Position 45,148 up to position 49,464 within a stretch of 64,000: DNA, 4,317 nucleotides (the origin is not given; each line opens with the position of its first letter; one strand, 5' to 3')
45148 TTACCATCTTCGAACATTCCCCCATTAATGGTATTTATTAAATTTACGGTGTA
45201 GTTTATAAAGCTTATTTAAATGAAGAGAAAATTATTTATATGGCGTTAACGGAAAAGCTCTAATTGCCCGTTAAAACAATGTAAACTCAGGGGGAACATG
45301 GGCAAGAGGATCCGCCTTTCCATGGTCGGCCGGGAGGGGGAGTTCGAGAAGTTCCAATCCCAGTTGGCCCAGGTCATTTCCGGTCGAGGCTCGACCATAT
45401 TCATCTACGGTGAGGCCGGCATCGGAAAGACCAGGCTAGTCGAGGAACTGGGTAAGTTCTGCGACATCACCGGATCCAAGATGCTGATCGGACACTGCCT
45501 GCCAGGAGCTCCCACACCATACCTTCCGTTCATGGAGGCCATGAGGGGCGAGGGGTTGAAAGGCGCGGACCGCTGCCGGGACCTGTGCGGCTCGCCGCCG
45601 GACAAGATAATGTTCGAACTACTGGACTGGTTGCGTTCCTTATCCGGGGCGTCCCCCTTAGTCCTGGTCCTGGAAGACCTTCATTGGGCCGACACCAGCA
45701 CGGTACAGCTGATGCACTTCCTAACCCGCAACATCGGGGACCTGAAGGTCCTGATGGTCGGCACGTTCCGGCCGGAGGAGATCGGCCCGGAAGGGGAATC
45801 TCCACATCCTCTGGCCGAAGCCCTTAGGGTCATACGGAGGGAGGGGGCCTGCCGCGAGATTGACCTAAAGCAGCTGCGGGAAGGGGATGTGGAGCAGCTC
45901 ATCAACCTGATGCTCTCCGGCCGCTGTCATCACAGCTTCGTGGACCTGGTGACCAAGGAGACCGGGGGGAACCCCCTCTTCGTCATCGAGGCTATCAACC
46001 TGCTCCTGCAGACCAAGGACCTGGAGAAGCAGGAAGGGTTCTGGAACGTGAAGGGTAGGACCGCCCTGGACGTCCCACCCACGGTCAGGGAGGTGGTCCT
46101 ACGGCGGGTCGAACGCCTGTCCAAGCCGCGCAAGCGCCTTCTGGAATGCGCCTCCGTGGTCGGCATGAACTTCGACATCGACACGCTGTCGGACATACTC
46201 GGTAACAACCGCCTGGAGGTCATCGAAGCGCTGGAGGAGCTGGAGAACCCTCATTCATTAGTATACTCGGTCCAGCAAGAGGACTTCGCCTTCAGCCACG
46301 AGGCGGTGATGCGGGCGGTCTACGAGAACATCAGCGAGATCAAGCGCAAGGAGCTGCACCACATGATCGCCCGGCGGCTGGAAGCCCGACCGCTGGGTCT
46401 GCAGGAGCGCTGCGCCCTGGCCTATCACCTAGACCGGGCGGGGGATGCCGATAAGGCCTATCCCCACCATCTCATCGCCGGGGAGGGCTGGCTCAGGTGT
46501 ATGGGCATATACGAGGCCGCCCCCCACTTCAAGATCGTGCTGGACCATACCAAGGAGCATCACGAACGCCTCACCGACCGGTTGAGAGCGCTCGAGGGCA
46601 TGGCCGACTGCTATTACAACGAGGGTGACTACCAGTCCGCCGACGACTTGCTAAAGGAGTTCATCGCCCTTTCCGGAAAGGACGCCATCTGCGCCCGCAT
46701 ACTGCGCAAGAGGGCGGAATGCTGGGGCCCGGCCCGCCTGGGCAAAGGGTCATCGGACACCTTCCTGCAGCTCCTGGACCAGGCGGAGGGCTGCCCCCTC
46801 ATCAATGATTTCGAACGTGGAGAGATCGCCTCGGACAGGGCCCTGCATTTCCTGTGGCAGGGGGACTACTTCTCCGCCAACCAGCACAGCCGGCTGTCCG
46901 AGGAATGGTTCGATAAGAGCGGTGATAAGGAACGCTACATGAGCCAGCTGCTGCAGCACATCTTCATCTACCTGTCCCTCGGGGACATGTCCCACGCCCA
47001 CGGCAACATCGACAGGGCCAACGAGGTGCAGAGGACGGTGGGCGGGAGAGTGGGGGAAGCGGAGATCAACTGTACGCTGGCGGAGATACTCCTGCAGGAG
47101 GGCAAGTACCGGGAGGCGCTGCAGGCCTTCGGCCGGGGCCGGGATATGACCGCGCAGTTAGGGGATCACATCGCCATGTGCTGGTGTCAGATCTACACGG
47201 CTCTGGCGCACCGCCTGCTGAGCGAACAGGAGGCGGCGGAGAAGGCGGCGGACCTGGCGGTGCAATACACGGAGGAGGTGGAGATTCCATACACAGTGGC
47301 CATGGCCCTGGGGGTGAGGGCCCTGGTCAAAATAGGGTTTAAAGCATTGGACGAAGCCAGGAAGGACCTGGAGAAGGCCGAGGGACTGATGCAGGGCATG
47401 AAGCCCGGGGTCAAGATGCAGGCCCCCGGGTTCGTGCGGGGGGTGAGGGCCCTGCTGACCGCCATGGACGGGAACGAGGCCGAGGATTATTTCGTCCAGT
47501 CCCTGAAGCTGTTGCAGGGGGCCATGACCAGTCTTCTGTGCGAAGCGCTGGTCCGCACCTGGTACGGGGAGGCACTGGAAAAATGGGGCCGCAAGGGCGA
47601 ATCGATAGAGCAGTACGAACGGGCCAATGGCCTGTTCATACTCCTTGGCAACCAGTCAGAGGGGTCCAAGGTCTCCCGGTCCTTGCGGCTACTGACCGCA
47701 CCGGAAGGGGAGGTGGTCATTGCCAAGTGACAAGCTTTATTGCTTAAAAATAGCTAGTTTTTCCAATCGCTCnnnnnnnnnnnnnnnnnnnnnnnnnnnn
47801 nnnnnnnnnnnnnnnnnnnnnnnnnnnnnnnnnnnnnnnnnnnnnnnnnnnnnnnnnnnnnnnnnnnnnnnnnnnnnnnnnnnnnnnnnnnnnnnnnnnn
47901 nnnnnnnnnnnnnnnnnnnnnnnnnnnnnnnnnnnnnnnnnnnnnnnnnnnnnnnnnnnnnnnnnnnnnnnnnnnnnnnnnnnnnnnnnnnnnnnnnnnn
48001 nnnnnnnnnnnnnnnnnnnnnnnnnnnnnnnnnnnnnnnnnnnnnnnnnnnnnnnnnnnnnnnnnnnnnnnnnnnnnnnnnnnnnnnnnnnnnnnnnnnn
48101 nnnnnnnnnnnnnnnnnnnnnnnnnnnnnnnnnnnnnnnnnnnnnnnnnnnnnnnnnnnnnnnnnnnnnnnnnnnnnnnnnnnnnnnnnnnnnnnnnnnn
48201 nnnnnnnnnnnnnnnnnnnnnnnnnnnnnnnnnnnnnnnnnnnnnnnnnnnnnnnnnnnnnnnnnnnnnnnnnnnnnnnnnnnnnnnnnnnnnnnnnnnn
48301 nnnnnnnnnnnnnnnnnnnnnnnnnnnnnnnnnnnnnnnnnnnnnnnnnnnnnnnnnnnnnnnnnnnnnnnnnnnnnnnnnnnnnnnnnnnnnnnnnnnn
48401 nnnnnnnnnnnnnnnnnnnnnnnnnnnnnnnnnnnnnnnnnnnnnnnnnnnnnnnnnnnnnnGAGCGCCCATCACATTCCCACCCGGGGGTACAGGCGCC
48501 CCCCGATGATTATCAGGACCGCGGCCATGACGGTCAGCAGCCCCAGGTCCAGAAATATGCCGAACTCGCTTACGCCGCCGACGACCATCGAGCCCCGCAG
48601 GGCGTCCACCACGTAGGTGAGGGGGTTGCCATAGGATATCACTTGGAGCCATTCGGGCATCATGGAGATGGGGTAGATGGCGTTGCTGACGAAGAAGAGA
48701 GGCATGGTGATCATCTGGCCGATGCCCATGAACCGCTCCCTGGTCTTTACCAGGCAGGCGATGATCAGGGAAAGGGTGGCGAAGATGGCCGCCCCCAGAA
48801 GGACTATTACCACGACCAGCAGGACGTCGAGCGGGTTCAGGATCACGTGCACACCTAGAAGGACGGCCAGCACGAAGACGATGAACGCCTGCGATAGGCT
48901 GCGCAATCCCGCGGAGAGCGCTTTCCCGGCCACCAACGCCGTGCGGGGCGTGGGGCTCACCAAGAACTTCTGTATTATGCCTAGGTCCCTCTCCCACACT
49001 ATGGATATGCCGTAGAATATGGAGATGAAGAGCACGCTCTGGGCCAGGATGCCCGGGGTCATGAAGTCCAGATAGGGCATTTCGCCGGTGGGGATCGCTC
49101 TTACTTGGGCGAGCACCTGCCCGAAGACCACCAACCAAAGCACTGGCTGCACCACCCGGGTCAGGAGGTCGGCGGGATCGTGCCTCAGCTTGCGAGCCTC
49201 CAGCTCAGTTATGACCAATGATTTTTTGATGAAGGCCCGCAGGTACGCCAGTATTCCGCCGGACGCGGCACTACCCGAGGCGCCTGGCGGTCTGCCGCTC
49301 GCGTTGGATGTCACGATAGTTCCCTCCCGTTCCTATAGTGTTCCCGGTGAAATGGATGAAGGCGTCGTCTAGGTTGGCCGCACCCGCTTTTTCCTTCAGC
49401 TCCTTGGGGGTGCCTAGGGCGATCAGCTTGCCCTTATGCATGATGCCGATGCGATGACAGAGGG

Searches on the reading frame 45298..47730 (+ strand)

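Call 20: search_protein_families(library=pfam, proteins=[window:45298-47730:+], max_evalue=0.001)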
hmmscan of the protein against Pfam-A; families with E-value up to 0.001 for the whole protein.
window:45298-47730:+ (810 aa): 8 families
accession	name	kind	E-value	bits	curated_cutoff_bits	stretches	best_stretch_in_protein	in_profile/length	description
PF13191.12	AAA_16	-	1.6e-19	71.5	32.6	1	10-150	3-163/167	AAA ATPase domain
PF17874.7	TPR_MalT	-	3.1e-07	30.4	45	1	592-726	84-217/336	MalT-like TPR region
PF13424.12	TPR_12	-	4.5e-07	30.4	30.1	1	588-654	3-71/77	Tetratricopeptide repeat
PF12895.13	ANAPC3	-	0.00011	22.8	27.2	0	428-467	22-60/82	Anaphase-promoting complex, cyclosome, subunit 3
PF10602.15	RPN7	-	0.00019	21.6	29.6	0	589-638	37-86/174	26S proteasome subunit RPN7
PF13181.12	TPR_8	-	0.00053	20.4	25.7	0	588-611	1-24/34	Tetratricopeptide repeat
PF00515.34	TPR_1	-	0.00082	19.5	27.8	0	592-612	5-25/34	Tetratricopeptide repeat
PF13401.12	AAA_22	-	0.00089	20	27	0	32-156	6-123/130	AAA domain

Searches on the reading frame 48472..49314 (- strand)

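Call 20: search_protein_families(library=pfam, proteins=[window:48472-49314:-], max_evalue=0.001)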
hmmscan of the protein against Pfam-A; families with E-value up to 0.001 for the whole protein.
window:48472-49314:- (280 aa): 4 families
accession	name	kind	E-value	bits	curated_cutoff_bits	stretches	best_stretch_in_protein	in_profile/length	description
PF01061.29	ABC2_membrane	-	6.4e-38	130.8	26.9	1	39-243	10-210/211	ABC-2 type transporter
PF12698.13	ABC2_membrane_3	-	1.2e-20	74.3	31.6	1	78-271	157-345/347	ABC-2 family transporter protein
PF12730.13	ABC2_membrane_4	-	6.8e-06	26.6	27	1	39-199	5-170/179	ABC-2 family transporter protein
PF12679.13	ABC2_membrane_2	-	0.00044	20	27.2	1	104-277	89-280/283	ABC-2 family transporter protein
